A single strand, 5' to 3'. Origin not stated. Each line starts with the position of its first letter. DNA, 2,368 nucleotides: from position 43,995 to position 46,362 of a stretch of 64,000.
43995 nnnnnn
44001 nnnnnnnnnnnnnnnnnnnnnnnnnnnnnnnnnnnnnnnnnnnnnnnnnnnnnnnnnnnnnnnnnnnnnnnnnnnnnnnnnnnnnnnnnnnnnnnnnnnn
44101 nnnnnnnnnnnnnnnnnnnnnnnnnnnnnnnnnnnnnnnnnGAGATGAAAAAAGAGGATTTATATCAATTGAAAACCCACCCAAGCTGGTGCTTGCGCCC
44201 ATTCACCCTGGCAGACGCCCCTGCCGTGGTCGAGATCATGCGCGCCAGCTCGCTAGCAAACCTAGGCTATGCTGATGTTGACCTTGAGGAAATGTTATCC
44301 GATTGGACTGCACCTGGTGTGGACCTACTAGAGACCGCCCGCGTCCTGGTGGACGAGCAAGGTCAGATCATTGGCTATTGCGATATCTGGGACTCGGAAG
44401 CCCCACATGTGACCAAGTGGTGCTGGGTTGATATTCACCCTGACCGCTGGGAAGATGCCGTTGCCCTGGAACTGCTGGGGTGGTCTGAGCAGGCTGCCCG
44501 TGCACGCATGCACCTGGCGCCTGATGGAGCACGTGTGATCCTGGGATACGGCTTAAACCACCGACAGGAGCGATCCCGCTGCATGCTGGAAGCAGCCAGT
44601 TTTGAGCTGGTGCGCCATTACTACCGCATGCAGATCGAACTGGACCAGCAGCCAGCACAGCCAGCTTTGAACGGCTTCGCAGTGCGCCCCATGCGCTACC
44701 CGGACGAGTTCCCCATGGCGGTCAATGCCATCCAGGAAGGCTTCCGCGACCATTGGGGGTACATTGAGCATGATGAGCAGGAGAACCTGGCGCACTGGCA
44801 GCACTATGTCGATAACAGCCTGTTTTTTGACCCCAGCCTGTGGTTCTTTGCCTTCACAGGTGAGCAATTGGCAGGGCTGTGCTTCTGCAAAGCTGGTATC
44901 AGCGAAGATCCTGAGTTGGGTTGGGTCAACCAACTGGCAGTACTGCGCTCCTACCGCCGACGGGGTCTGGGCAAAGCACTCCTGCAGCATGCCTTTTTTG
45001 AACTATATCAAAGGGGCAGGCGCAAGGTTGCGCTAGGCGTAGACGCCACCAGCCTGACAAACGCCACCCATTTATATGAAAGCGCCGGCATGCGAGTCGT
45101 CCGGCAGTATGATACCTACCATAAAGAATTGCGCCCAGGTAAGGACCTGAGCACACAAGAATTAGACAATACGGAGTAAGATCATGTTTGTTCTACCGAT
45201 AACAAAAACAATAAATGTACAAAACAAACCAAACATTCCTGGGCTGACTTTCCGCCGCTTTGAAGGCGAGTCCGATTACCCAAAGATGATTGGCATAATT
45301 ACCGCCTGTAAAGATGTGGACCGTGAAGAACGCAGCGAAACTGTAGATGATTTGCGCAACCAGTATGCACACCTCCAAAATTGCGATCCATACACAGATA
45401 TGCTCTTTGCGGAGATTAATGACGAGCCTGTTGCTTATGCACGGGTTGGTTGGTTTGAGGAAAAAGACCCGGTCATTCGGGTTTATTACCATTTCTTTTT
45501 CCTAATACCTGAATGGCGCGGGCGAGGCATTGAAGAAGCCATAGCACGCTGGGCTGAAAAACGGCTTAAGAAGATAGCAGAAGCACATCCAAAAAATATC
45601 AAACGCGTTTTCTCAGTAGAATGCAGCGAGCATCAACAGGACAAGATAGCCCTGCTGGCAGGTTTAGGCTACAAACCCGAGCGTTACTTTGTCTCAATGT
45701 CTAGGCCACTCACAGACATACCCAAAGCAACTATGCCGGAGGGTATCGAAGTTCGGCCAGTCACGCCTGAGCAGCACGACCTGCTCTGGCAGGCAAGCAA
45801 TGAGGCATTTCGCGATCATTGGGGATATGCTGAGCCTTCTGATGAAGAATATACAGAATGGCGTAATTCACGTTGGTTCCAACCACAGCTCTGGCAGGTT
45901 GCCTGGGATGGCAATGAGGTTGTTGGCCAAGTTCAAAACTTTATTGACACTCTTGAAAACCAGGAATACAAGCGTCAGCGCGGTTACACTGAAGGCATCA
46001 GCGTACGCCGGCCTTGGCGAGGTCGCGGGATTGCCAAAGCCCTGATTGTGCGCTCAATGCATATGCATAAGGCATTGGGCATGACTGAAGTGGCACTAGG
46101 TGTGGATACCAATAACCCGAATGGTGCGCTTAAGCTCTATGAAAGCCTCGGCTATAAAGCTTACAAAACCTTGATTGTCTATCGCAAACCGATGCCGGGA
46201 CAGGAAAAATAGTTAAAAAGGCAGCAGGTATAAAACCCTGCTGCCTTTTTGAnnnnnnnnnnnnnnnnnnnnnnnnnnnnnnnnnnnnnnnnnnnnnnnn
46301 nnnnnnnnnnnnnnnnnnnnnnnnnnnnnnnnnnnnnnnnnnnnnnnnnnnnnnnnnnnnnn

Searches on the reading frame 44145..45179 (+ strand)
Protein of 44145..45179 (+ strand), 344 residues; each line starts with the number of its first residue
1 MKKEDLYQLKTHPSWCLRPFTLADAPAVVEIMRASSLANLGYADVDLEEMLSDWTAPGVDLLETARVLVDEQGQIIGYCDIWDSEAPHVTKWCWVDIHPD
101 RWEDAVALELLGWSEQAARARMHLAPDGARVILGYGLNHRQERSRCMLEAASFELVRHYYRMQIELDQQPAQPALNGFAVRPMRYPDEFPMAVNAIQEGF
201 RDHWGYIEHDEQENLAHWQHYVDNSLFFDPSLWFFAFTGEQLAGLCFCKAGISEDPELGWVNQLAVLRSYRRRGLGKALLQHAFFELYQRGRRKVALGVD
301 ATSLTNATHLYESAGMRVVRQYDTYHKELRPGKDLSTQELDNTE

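Call 7: search_protein_families(library=pfam, proteins=[window:44145-45179:+], max_evalue=0.01)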
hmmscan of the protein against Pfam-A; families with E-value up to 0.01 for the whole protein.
window:44145-45179:+ (344 aa): 4 families
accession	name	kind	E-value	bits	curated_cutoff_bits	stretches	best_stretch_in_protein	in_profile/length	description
PF00583.31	Acetyltransf_1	-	3.7e-17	63.1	20.7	1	207-315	15-115/116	Acetyltransferase (GNAT) family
PF13508.13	Acetyltransf_7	-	1.7e-12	48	27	1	234-315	6-81/84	Acetyltransferase (GNAT) domain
PF13673.13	Acetyltransf_10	-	3.5e-08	33.9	23.6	1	232-320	32-111/128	Acetyltransferase (GNAT) domain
PF08445.16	FR47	-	0.00057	20.3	22.1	1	257-321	20-82/86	FR47-like protein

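Call 13: find_encoding_contigs(protein=window:44145-45179:+, flank=3000, max_places=10)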
Protein window:44145-45179:+ (344 aa): 24 contigs read that carry it; 10 places shown.
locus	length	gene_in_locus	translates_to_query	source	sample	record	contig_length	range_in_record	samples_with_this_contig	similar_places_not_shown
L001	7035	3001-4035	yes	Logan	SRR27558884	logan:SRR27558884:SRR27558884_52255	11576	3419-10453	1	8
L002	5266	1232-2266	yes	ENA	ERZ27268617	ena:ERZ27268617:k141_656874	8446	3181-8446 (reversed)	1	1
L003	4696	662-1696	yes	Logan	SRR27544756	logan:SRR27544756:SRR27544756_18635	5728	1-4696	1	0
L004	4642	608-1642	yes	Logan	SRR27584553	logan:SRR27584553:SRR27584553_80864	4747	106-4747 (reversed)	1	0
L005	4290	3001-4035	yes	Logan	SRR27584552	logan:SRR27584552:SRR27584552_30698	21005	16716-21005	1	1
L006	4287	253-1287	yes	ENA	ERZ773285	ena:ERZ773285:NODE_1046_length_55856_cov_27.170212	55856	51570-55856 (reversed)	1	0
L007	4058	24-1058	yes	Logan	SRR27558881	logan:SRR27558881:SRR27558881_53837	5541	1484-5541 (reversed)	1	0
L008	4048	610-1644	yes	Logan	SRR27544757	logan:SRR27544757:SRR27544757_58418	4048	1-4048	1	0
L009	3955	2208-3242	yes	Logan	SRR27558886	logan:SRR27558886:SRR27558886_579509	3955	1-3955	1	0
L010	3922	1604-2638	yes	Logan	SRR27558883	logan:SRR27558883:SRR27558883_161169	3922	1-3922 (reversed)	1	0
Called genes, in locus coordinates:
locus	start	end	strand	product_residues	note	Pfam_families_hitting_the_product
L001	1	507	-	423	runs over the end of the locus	PF02403:Seryl_tRNA_N, PF00587:tRNA-synt_2b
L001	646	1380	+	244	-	-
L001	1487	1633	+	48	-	-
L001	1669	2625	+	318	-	-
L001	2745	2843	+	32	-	-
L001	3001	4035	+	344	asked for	PF00583:Acetyltransf_1, PF13673:Acetyltransf_10 (weak), PF13508:Acetyltransf_7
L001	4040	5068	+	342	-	PF13302:Acetyltransf_3 (faint), PF00583:Acetyltransf_1 (weak), PF13673:Acetyltransf_10 (faint), PF13527:Acetyltransf_9 (faint), PF00583:Acetyltransf_1, PF13508:Acetyltransf_7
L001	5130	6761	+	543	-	PF00005:ABC_tran, PF02463:SMC_N (faint), PF03193:RsgA_GTPase (faint), PF13476:AAA_23 (faint), PF13555:AAA_29 (faint), PF01926:MMR_HSR1 (faint), PF12848:ABC_tran_Xtn (weak), PF00005:ABC_tran, +3 more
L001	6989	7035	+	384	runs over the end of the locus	PF00089:Trypsin, PF13365:Trypsin_2, PF00595:PDZ, PF13180:PDZ_2, PF17820:PDZ_6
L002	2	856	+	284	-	?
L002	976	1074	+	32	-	-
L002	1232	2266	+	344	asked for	PF00583:Acetyltransf_1, PF13673:Acetyltransf_10 (weak), PF13508:Acetyltransf_7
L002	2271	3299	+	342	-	PF13302:Acetyltransf_3 (faint), PF00583:Acetyltransf_1 (weak), PF13673:Acetyltransf_10 (faint), PF13527:Acetyltransf_9 (faint), PF00583:Acetyltransf_1, PF13508:Acetyltransf_7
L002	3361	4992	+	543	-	PF00005:ABC_tran, PF02463:SMC_N (faint), PF03193:RsgA_GTPase (faint), PF13476:AAA_23 (faint), PF13555:AAA_29 (faint), PF01926:MMR_HSR1 (faint), PF12848:ABC_tran_Xtn (weak), PF00005:ABC_tran, +3 more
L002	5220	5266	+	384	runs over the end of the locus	PF00089:Trypsin, PF13365:Trypsin_2, PF00595:PDZ, PF13180:PDZ_2, PF17820:PDZ_6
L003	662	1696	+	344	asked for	PF00583:Acetyltransf_1, PF13673:Acetyltransf_10 (weak), PF13508:Acetyltransf_7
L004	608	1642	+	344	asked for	PF00583:Acetyltransf_1, PF13673:Acetyltransf_10 (weak), PF13508:Acetyltransf_7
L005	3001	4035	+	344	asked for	PF00583:Acetyltransf_1, PF13673:Acetyltransf_10 (weak), PF13508:Acetyltransf_7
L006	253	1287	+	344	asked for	PF00583:Acetyltransf_1, PF13673:Acetyltransf_10 (weak), PF13508:Acetyltransf_7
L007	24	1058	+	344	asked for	PF00583:Acetyltransf_1, PF13673:Acetyltransf_10 (weak), PF13508:Acetyltransf_7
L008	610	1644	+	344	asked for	PF00583:Acetyltransf_1, PF13673:Acetyltransf_10 (weak), PF13508:Acetyltransf_7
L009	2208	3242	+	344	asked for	PF00583:Acetyltransf_1, PF13673:Acetyltransf_10 (weak), PF13508:Acetyltransf_7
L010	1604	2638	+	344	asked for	PF00583:Acetyltransf_1, PF13673:Acetyltransf_10 (weak), PF13508:Acetyltransf_7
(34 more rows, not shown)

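Call 14: find_homologous_proteins(query=window:44145-45179:+, max_evalue=1e-10)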
Query window:44145-45179:+ (344 aa): 1979 proteins with E <= 1e-10 among 6712 candidates; the best 120 are listed.
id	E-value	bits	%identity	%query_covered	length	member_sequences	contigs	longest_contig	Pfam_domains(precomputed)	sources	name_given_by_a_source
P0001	9.7e-239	810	100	100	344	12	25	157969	PF13673.14,PF13508.14,PF00583.32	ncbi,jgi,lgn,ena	-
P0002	7.2e-188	642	78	100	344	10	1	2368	PF13673.14,PF13508.14,PF00583.32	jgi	-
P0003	8.1e-186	636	78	100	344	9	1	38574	PF13673.14,PF13508.14,PF00583.32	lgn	-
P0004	5.7e-177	607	77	100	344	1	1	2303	PF13673.14,PF13508.14,PF00583.32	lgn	-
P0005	1.3e-151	523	67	98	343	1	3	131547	PF13673.14,PF13302.14,PF13508.14,PF00583.32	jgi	jgi:mycothiol synthase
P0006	2.0e-148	513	66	98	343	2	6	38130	PF13673.14,PF13302.14,PF13508.14,PF00583.32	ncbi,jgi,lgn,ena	-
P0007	1.6e-124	434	55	97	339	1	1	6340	PF13508.14,PF00583.32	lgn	-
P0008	5.8e-124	432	56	95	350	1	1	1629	PF13302.14,PF13508.14,PF00583.32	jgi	-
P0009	2.8e-112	394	51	94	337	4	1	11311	PF13673.14,PF13302.14,PF13508.14,PF00583.32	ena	-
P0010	1.3e-111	392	52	95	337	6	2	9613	PF13673.14,PF13508.14,PF00583.32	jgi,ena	-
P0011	9.0e-111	389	51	94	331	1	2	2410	PF13673.14,PF13302.14,PF13508.14,PF00583.32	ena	-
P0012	3.3e-110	387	53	93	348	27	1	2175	PF13673.14,PF13508.14,PF00583.32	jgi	jgi:GNAT superfamily N-acetyltransferase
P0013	6.3e-110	386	51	93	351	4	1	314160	PF13673.14,PF13508.14,PF00583.32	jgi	-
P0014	2.7e-109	384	50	95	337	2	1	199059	PF13673.14,PF13508.14,PF00583.32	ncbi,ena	-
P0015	2.1e-108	381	50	94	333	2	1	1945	PF13673.14,PF13302.14,PF13508.14,PF00583.32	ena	-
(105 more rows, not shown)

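Call 15: find_encoding_contigs(protein=P0003, flank=3000, max_places=3)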
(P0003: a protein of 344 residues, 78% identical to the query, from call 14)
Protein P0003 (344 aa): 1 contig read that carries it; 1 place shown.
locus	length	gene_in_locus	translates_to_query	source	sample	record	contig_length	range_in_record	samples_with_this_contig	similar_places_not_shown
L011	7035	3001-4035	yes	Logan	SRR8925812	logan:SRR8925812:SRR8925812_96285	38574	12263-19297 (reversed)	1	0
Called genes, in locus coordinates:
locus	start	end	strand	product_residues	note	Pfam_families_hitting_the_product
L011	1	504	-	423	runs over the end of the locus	PF02403:Seryl_tRNA_N, PF00587:tRNA-synt_2b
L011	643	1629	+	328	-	-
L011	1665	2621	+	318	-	-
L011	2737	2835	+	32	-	-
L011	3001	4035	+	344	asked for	PF00583:Acetyltransf_1, PF13673:Acetyltransf_10, PF13508:Acetyltransf_7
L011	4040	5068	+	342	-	PF13302:Acetyltransf_3 (faint), PF00583:Acetyltransf_1 (weak), PF13673:Acetyltransf_10 (faint), PF13527:Acetyltransf_9 (faint), PF00583:Acetyltransf_1, PF13508:Acetyltransf_7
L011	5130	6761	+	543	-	PF00005:ABC_tran, PF02463:SMC_N (faint), PF03193:RsgA_GTPase (faint), PF13476:AAA_23 (faint), PF13555:AAA_29 (faint), PF12848:ABC_tran_Xtn, PF00005:ABC_tran, PF13304:AAA_21 (weak), +2 more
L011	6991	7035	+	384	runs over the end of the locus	PF00089:Trypsin, PF13365:Trypsin_2, PF00595:PDZ (weak), PF13180:PDZ_2, PF17820:PDZ_6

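Call 16: find_encoding_contigs(protein=P0005, flank=3000, max_places=3)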
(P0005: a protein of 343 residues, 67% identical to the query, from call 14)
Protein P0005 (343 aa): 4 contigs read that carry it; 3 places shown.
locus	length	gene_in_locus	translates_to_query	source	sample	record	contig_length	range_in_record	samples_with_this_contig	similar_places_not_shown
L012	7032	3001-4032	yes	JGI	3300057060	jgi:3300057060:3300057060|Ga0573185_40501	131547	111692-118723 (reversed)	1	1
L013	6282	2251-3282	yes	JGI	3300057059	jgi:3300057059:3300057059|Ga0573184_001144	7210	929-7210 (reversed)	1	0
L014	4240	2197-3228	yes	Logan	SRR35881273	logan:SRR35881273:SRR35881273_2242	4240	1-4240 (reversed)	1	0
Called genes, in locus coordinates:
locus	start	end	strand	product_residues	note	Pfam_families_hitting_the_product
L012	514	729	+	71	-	-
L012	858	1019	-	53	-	PF17963:Big_9, PF17892:Cadherin_5 (weak)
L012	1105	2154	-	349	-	-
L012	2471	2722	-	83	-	-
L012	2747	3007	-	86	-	-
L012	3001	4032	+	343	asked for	PF13302:Acetyltransf_3 (faint), PF13673:Acetyltransf_10 (faint), PF00583:Acetyltransf_1, PF13508:Acetyltransf_7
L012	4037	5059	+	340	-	PF13302:Acetyltransf_3 (faint), PF13527:Acetyltransf_9 (faint), PF00583:Acetyltransf_1 (weak), PF13673:Acetyltransf_10 (faint), PF13508:Acetyltransf_7 (weak), PF00583:Acetyltransf_1, PF13508:Acetyltransf_7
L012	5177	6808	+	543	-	PF00005:ABC_tran, PF02463:SMC_N (faint), PF03193:RsgA_GTPase (faint), PF13476:AAA_23 (faint), PF13555:AAA_29 (faint), PF01926:MMR_HSR1 (faint), PF12848:ABC_tran_Xtn, PF00005:ABC_tran, +4 more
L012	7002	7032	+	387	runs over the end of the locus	PF00089:Trypsin, PF13365:Trypsin_2, PF13180:PDZ_2, PF17820:PDZ_6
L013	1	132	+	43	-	?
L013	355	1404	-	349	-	-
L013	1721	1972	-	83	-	-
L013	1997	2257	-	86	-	-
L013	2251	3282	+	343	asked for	PF13302:Acetyltransf_3 (faint), PF13673:Acetyltransf_10 (faint), PF00583:Acetyltransf_1, PF13508:Acetyltransf_7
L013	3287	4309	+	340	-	PF13302:Acetyltransf_3 (faint), PF13527:Acetyltransf_9 (faint), PF00583:Acetyltransf_1 (weak), PF13673:Acetyltransf_10 (faint), PF13508:Acetyltransf_7 (weak), PF00583:Acetyltransf_1, PF13508:Acetyltransf_7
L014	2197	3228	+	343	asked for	PF13302:Acetyltransf_3 (faint), PF13673:Acetyltransf_10 (faint), PF00583:Acetyltransf_1, PF13508:Acetyltransf_7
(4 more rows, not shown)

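Call 17: find_encoding_contigs(protein=P0006, flank=3000, max_places=3)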
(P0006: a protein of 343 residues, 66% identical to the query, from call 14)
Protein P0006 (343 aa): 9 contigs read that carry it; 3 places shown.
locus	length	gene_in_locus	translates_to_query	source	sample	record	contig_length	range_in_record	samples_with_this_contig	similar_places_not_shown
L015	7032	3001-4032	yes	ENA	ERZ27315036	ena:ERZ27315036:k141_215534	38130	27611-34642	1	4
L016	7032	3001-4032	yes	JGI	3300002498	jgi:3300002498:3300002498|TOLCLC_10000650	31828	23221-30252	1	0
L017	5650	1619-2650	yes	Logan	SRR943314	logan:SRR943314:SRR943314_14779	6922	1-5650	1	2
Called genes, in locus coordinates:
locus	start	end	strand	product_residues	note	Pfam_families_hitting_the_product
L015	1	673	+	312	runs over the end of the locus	PF00188:CAP, PF01476:LysM (weak)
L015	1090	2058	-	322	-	-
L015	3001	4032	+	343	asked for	PF13302:Acetyltransf_3 (faint), PF13673:Acetyltransf_10 (faint), PF00583:Acetyltransf_1, PF13508:Acetyltransf_7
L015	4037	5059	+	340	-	PF13302:Acetyltransf_3 (faint), PF13673:Acetyltransf_10 (faint), PF13527:Acetyltransf_9 (weak), PF00583:Acetyltransf_1, PF13508:Acetyltransf_7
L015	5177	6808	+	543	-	PF00005:ABC_tran, PF02463:SMC_N (faint), PF03193:RsgA_GTPase (faint), PF13476:AAA_23 (faint), PF13555:AAA_29 (faint), PF01926:MMR_HSR1 (faint), PF12848:ABC_tran_Xtn, PF00005:ABC_tran, +4 more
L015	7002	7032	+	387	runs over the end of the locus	PF00089:Trypsin, PF13365:Trypsin_2, PF13180:PDZ_2, PF17820:PDZ_6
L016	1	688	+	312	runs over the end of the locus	PF00188:CAP, PF01476:LysM (weak)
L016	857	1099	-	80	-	PF17963:Big_9, PF17892:Cadherin_5 (weak)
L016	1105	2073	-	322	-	-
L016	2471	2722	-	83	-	-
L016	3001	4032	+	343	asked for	PF13302:Acetyltransf_3 (faint), PF13673:Acetyltransf_10 (faint), PF00583:Acetyltransf_1, PF13508:Acetyltransf_7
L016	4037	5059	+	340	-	PF13302:Acetyltransf_3 (faint), PF13673:Acetyltransf_10 (faint), PF13527:Acetyltransf_9 (weak), PF00583:Acetyltransf_1, PF13508:Acetyltransf_7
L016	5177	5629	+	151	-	-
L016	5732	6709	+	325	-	-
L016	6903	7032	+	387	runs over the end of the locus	PF00089:Trypsin, PF13365:Trypsin_2, PF13180:PDZ_2, PF17820:PDZ_6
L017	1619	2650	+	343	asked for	PF13302:Acetyltransf_3 (faint), PF13673:Acetyltransf_10 (faint), PF00583:Acetyltransf_1, PF13508:Acetyltransf_7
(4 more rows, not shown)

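Call 23: find_related_loci(query=A2, collection=genome_contigs, flank=3500)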
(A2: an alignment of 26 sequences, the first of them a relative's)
Query A2 (344 aa) in genome_contigs; peptide patterns used: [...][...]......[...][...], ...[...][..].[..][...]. (x = any residue, [..] = any of these).
599 stretches matched a pattern (row limit reached: there are more); 583 encode a relative of the query (tblastn E <= 1e-3); the best 80 are kept; 80 distinct loci.
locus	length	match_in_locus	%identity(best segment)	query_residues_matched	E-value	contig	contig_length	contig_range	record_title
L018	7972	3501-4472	50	16-338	3e-111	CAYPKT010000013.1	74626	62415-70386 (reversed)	MAG TPA_asm: uncultured Brevefilum sp. isolate binchicken_co39_535 genome assembly, contig: NODE_713_length_74626_cov_13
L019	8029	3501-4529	47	2-343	1e-107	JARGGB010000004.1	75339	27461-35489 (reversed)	MAG: Brevefilum sp. isolate C14-21 NODE_4_length_75339_cov_9.535221, whole genome shotgun sequence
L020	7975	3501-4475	47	17-340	3e-107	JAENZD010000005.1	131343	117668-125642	MAG: Anaerolineaceae bacterium isolate BL5_bin.16 BL5_bin16_NODE_65_length_131343_cov_19.619234, whole genome shotgun se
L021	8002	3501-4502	47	11-343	4e-106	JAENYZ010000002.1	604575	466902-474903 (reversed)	MAG: Anaerolineaceae bacterium isolate BL5_bin.11 BL5_bin11_NODE_5_length_604575_cov_57.096215, whole genome shotgun seq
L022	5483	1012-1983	48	17-339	1e-104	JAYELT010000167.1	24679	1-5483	MAG: Chloroflexota bacterium isolate MAG100 MAG100_167, whole genome shotgun sequence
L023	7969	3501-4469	48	17-338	2e-104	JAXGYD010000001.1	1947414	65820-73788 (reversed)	MAG: Brevefilum sp. isolate AnMBR.bin505 bin505_1, whole genome shotgun sequence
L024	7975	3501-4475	47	17-340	1e-101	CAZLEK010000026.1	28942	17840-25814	MAG TPA_asm: uncultured Brevefilum sp. isolate SRP332253_co2_151 genome assembly, contig: NODE_1443_length_28942_cov_10.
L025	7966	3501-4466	46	17-337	4e-100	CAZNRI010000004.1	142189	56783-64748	MAG TPA_asm: uncultured Brevefilum sp. isolate binchicken_co211_279 genome assembly, contig: NODE_29_length_142189_cov_1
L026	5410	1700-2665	50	17-337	7e-99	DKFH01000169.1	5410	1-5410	MAG TPA_asm: Anaerolineaceae bacterium UBA6801 UBA6801_contig_21445, whole genome shotgun sequence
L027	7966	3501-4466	47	17-337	1e-96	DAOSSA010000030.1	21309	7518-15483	MAG TPA_asm: Brevefilum sp. isolate AMR_MDS_2253 NODE_2665_length_21309_cov_12.178931, whole genome shotgun sequence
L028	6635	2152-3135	46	15-340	3e-92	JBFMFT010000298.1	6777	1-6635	MAG: Chloroflexota bacterium isolate MAG278 MAG278_298, whole genome shotgun sequence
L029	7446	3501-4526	45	1-342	1e-97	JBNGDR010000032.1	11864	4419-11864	MAG: Anaerolineae bacterium isolate E05-034 bin59_IDBA_re-assembly_contigs.fa-32, whole genome shotgun sequence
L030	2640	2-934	48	28-337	1e-94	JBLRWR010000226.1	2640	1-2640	MAG: Brevefilum sp. isolate TamC05-16 NODE_226_length_2640_cov_2.264924, whole genome shotgun sequence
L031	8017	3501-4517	44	3-341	9e-92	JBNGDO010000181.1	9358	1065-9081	MAG: Anaerolineae bacterium isolate E05-031 bin70.fa-181, whole genome shotgun sequence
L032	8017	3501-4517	44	1-338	3e-91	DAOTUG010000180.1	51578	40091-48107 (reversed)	MAG TPA_asm: Anaerolineaceae bacterium isolate F17_48 k129_359129, whole genome shotgun sequence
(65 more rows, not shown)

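Call 38: search_protein_families(library=ncbifam, proteins=[window:44145-45179:+], max_evalue=0.001)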
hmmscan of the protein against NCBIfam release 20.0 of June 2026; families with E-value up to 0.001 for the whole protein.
window:44145-45179:+ (344 aa): 5 families
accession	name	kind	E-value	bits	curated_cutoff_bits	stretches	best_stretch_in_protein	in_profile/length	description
TIGR03448.1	mycothiol_MshD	equivalog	6.1e-12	45.5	163.1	1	142-321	113-290/294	mycothiol synthase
TIGR01575.1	rimI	equivalog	2.3e-09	37.5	86.4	1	218-328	18-124/132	ribosomal protein S18-alanine N-acetyltransferase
NF002959.0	PRK03624.1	equivalog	1.8e-08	34.2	124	1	229-317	47-130/147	GNAT family acetyltransferase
NF007025.1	PRK09491.1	equivalog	0.00014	21.8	173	1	263-325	67-128/145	ribosomal protein S18-alanine N-acetyltransferase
NF000482.1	AAC_3_XI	exception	0.00072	19.4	300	0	260-321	77-137/148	aminoglycoside N-acetyltransferase AAC(3)-XI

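Call 71: list_cluster_members(proteins=[window:44145-45179:+, window:43889-43987:+])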
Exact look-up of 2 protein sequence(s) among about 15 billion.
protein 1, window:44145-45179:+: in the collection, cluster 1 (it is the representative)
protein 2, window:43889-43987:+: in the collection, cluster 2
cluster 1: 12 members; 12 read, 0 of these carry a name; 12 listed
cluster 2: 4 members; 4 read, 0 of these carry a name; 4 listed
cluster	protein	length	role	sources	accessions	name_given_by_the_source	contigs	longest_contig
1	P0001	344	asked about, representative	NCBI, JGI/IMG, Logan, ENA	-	-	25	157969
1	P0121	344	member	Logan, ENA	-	-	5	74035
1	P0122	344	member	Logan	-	-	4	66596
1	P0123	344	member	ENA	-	-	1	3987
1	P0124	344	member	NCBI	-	-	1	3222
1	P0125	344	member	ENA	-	-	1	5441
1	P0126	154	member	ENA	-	-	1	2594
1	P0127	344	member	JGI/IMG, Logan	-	-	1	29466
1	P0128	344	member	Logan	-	-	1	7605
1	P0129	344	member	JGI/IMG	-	-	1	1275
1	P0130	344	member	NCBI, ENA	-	-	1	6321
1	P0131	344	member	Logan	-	-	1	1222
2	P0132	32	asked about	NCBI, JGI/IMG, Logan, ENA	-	-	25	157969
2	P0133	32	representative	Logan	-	-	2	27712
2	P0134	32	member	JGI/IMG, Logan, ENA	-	-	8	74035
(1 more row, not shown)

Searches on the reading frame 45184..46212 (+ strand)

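Call 7: search_protein_families(library=pfam, proteins=[window:45184-46212:+], max_evalue=0.01)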
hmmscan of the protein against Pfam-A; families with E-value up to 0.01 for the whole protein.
window:45184-46212:+ (342 aa): 6 families
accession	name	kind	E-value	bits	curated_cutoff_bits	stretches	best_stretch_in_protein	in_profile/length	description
PF00583.31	Acetyltransf_1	-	1.2e-21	77.6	20.7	2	209-324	5-116/116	Acetyltransferase (GNAT) family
PF13508.13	Acetyltransf_7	-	2.9e-15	56.9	27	2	239-325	7-83/84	Acetyltransferase (GNAT) domain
PF13673.13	Acetyltransf_10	-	8.9e-08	32.6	23.6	1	264-327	49-110/128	Acetyltransferase (GNAT) domain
PF13302.13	Acetyltransf_3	-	5.4e-06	27.6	25.4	1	189-324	3-137/138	Acetyltransferase (GNAT) domain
PF13527.13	Acetyltransf_9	-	7.3e-06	26.4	25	1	189-301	1-107/127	Acetyltransferase (GNAT) domain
PF08445.16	FR47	-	0.0029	18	22.1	1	262-328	17-81/86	FR47-like protein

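Call 38: search_protein_families(library=ncbifam, proteins=[window:45184-46212:+], max_evalue=0.001)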
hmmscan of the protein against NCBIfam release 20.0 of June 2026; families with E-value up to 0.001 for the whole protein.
window:45184-46212:+ (342 aa): 10 families
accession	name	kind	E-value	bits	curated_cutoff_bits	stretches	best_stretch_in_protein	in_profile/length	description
TIGR03448.1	mycothiol_MshD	equivalog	1.3e-16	60.8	163.1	1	155-333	116-294/294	mycothiol synthase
NF002959.0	PRK03624.1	equivalog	6.8e-11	42.1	124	1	225-332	39-137/147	GNAT family acetyltransferase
TIGR01575.1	rimI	equivalog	4e-07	30.3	86.4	1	230-329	27-117/132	ribosomal protein S18-alanine N-acetyltransferase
NF033083.0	AAC_3_I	equivalog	7.2e-07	29.5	200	1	206-325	20-135/145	AAC(3)-I family aminoglycoside N-acetyltransferase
NF043067.1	AAC_6p_group_E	equivalog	1.7e-06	28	140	1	244-336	47-139/140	aminoglycoside 6'-N-acetyltransferase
NF040503.1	resist_ArsN1a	equivalog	6.6e-05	22.7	170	0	265-326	74-135/159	arsinothricin resistance N-acetyltransferase ArsN1 family A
NF000110.2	AAC_6p_If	exception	8.9e-05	22.7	300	0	268-337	74-142/144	aminoglycoside N-acetyltransferase AAC(6')-If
NF033374.6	AAC_6p_Id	exception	0.00012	22.1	320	1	267-336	77-145/149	aminoglycoside N-acetyltransferase AAC(6')-Id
NF000140.3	AAC_6p_Salmo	exception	0.00031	21.1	270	0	268-335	77-143/145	cryptic aminoglycoside N-acetyltransferase AAC(6')-Iy/Iaa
NF007527.0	PRK10140.1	equivalog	0.00044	20.1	236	0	209-326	27-138/162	N-acetyltransferase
